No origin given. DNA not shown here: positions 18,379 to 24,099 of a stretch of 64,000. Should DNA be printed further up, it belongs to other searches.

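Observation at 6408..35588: Twelve-gene same-strand tandem family of T9SS-targeted beta-helix proteins in two six-gene blocks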

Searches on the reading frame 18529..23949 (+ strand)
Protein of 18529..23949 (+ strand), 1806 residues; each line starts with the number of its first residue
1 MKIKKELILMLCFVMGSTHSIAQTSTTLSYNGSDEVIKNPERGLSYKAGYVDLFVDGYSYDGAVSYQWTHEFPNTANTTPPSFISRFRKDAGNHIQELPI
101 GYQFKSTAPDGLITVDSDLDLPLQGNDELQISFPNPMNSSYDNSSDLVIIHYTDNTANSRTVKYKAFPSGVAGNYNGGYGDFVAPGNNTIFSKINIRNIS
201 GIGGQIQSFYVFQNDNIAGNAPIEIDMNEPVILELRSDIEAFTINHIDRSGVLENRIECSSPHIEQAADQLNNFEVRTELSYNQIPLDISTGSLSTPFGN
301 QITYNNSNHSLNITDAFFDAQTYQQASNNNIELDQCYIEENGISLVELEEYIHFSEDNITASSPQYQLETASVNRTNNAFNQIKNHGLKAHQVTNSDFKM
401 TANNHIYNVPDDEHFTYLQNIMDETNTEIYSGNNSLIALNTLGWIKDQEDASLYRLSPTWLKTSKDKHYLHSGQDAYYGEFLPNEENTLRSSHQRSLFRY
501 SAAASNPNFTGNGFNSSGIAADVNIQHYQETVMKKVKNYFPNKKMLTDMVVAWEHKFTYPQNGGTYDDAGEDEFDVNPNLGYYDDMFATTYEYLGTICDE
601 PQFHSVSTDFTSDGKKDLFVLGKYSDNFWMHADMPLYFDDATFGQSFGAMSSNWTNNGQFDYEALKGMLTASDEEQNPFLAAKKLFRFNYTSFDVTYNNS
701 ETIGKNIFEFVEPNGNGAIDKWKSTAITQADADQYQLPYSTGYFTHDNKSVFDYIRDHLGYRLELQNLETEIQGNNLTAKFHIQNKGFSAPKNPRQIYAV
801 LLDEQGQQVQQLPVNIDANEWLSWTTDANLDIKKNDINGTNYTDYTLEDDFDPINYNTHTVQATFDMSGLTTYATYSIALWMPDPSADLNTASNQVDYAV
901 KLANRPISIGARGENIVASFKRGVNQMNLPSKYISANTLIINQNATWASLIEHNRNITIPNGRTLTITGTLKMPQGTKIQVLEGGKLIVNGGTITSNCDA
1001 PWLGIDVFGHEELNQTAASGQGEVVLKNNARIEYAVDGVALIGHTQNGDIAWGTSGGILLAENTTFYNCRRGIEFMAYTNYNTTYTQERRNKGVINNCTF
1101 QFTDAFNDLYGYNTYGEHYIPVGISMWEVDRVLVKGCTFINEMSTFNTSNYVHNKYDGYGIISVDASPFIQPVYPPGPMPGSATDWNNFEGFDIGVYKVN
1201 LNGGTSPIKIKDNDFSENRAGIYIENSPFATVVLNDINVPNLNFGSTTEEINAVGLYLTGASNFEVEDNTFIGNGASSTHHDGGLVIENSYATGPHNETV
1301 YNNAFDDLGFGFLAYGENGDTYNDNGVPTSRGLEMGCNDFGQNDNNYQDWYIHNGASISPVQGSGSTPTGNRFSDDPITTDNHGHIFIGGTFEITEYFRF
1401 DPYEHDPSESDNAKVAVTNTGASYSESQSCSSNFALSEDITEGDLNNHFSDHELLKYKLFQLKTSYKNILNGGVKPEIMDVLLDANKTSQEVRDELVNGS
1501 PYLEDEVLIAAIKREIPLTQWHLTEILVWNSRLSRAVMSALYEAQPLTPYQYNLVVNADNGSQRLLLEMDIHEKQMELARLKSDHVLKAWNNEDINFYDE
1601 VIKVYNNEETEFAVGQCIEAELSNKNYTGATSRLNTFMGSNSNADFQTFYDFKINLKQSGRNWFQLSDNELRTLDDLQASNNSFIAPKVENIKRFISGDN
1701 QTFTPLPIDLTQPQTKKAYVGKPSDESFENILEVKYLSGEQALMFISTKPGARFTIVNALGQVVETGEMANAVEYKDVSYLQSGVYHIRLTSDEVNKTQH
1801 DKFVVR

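Call 4: search_protein_families(library=pfam, proteins=[window:18529-23949:+], max_evalue=0.1)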
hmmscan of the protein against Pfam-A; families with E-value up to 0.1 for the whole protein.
window:18529-23949:+ (1806 aa): 3 families
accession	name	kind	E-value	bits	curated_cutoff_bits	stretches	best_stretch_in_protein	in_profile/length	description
PF16116.10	DUF4832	-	6.2e-24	85.4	29.2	1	678-904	58-216/216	Domain of unknown function (DUF4832)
PF18962.6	Por_Secre_tail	-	0.00018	22.2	27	1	1753-1804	23-74/75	Secretion system C-terminal sorting domain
PF00608.22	Adeno_shaft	-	0.084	13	30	0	286-308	21-43/44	Adenoviral fibre protein (repeat/shaft region)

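Call 5: search_protein_families(library=ncbifam, proteins=[window:18529-23949:+], max_evalue=0.1)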
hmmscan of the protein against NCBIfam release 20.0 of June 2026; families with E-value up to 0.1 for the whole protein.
window:18529-23949:+ (1806 aa): 2 families
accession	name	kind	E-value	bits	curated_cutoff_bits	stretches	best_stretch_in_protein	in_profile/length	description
TIGR04183.1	Por_Secre_tail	domain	1.2e-06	28.4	23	1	1745-1805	14-71/72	T9SS type A sorting domain-containing protein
TIGR03804.1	para_beta_helix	repeat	0.093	12.4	19.45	1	1201-1227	4-29/44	parallel beta-helix repeat protein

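Call 76: search_solved_structures(query=window:18529-23949:+, max_evalue=0.01)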
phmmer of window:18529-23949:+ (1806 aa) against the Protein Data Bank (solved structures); distinct sequences matched with E-value up to 0.01: 0.
